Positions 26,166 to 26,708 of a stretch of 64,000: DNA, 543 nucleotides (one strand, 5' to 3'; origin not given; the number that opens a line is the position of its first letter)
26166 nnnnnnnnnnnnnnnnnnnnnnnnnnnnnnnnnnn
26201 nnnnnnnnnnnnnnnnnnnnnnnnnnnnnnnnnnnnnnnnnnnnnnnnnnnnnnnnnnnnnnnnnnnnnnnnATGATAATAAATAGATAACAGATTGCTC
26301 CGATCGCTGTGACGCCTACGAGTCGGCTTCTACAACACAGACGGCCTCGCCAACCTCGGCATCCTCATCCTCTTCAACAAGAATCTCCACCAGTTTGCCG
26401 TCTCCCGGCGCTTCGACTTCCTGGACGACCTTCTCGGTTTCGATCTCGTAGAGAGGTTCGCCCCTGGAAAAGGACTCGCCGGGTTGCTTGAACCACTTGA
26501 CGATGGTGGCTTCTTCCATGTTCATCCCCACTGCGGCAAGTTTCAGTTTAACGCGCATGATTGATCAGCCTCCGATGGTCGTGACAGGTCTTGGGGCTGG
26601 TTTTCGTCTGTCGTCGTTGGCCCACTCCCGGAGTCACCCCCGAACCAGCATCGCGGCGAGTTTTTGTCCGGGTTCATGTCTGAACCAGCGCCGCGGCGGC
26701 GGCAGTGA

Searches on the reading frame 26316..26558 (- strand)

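Call 84: search_protein_families(library=pfam, proteins=[window:26316-26558:-], max_evalue=0.0001)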
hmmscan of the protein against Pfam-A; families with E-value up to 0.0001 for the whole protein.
window:26316-26558:- (80 aa): 1 family
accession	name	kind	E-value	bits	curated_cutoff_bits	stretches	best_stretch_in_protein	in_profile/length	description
PF00364.28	Biotin_lipoyl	-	9.7e-16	57.8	22.1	1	4-75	2-72/73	Biotin-requiring enzyme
